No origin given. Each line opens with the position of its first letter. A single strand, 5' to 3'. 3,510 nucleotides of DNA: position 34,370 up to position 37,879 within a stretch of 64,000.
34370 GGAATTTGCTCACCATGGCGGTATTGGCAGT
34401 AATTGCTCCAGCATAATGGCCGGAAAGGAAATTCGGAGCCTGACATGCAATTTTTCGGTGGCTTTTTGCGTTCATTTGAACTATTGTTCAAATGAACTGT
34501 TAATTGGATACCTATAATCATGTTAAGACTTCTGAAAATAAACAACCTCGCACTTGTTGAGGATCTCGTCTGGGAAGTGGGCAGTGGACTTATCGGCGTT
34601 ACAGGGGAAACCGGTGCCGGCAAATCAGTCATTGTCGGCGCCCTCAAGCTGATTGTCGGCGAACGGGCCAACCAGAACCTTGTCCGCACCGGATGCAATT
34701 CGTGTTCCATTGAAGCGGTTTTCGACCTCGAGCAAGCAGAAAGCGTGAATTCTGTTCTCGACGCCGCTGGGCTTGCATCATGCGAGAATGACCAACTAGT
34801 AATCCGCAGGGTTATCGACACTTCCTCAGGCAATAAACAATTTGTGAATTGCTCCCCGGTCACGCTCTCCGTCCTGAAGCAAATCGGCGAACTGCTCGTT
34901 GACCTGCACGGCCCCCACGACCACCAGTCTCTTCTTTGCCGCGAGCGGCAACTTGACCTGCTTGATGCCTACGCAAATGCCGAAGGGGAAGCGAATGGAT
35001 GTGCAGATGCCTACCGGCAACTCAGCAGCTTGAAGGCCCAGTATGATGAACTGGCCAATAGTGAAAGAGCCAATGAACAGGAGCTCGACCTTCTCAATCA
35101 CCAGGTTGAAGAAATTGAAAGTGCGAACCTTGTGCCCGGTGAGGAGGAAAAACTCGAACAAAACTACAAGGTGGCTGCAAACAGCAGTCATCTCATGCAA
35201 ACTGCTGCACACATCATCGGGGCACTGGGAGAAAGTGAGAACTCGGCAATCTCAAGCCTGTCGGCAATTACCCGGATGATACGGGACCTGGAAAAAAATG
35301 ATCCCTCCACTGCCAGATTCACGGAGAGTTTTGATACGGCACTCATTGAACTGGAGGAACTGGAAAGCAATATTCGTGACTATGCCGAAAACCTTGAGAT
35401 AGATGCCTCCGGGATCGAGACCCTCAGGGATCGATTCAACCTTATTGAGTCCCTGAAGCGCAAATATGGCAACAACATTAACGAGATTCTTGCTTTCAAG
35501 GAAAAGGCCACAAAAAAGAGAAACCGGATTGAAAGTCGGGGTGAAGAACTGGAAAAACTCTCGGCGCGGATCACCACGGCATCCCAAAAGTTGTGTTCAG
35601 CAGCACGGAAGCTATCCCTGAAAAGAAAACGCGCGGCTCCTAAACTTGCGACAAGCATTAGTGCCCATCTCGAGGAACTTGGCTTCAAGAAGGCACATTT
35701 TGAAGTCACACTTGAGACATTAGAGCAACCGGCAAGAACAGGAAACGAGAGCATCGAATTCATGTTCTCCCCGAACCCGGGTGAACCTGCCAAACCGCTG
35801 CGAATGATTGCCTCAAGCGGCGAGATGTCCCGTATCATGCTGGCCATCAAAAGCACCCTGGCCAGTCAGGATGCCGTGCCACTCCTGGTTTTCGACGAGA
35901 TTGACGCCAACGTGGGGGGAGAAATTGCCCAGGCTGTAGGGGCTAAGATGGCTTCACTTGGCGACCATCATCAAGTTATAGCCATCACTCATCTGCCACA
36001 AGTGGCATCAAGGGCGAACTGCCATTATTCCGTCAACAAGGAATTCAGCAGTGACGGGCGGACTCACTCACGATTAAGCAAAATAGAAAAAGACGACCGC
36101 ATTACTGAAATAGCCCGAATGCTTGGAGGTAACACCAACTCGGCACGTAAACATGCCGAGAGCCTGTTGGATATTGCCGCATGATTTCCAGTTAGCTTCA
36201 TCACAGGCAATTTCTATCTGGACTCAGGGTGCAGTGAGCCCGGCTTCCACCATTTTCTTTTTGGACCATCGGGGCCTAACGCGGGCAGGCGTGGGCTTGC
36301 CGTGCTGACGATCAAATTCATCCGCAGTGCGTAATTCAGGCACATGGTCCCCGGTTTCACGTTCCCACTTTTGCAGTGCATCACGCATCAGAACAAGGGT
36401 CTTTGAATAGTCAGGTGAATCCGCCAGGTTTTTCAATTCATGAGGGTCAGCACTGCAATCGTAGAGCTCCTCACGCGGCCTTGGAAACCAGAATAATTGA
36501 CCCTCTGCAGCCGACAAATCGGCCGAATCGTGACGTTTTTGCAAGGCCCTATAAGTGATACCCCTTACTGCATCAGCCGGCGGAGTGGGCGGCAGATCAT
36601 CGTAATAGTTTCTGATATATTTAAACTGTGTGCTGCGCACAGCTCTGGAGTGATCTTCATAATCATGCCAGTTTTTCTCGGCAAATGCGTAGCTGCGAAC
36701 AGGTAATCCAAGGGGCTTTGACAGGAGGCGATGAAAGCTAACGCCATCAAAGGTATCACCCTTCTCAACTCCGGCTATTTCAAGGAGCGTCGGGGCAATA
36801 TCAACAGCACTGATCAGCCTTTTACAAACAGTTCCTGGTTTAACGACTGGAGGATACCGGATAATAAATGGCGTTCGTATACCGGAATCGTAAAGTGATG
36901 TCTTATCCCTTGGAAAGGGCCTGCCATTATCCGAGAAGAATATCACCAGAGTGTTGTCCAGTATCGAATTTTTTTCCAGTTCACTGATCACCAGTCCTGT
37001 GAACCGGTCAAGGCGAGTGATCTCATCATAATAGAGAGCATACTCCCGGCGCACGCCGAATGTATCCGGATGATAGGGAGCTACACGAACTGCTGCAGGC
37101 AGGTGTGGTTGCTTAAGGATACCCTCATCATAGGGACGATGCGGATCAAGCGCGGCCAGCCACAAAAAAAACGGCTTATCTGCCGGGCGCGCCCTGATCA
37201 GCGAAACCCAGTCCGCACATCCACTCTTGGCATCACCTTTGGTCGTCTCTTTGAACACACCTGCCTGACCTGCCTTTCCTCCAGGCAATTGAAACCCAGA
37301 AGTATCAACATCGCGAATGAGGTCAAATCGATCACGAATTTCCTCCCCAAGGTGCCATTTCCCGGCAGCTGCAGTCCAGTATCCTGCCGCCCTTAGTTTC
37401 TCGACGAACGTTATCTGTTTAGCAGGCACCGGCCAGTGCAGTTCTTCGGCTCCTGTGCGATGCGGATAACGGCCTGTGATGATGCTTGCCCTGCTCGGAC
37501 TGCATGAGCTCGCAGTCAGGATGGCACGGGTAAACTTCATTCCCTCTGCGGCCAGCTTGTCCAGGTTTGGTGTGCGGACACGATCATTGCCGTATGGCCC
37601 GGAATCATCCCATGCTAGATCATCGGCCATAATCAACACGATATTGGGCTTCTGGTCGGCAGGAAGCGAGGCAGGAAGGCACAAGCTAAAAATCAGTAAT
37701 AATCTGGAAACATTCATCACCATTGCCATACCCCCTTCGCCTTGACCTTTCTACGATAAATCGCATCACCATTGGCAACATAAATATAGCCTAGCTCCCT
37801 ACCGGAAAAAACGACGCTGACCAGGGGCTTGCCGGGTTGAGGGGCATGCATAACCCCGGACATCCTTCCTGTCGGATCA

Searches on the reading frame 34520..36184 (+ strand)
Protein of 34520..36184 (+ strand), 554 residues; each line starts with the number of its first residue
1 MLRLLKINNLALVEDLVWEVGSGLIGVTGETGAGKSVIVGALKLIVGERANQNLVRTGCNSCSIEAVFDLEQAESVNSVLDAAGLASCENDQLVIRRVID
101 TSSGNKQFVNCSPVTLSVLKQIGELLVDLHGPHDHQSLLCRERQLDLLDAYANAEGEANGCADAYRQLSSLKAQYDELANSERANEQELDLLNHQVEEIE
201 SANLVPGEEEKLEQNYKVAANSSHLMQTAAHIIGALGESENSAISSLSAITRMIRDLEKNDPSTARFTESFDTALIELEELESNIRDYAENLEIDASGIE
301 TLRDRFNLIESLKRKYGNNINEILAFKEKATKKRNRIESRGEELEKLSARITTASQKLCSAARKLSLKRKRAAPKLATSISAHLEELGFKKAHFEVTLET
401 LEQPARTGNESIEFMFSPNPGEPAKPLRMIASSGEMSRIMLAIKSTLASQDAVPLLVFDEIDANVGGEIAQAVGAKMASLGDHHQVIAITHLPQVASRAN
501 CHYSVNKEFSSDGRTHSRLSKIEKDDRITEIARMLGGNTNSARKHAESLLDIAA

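Call 10: search_protein_families(library=pfam, proteins=[window:34520-36184:+], max_evalue=0.001)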
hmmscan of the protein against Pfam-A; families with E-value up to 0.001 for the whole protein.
window:34520-36184:+ (554 aa): 2 families
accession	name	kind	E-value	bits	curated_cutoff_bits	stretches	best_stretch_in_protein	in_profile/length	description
PF02463.25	SMC_N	-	1.5e-13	51.1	40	1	16-507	18-213/220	RecF/RecN/SMC N terminal domain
PF13476.12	AAA_23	-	2.3e-09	38.6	27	1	5-214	2-191/201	AAA domain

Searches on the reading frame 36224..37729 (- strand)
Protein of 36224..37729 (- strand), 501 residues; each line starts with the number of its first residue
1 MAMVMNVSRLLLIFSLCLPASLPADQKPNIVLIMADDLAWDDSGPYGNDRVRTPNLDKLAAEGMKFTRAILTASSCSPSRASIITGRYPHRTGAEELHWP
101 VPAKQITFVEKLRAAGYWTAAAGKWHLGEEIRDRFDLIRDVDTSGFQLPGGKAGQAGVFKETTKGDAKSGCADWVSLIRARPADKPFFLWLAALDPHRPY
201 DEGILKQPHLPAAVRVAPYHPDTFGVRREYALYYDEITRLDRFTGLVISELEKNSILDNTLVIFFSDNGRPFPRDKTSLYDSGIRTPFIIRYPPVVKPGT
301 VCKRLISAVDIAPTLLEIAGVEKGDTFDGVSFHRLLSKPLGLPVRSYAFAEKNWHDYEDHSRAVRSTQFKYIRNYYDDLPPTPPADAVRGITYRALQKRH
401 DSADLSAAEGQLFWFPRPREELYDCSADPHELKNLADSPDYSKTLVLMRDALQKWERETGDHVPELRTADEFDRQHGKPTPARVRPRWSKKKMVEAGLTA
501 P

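Call 10: search_protein_families(library=pfam, proteins=[window:36224-37729:-], max_evalue=0.001)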
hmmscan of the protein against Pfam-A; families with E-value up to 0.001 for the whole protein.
window:36224-37729:- (501 aa): 3 families
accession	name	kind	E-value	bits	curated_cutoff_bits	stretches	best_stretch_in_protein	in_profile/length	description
PF00884.28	Sulfatase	-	3.3e-52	178.1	25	1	28-321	1-301/301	Sulfatase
PF16347.10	SGSH_C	-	1.4e-21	77.7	29.3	1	275-377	7-112/154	N-sulphoglucosamine sulphohydrolase, C-terminal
PF01663.27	Phosphodiest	-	2.2e-09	37.8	23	1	31-269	2-220/342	Type I phosphodiesterase / nucleotide pyrophosphatase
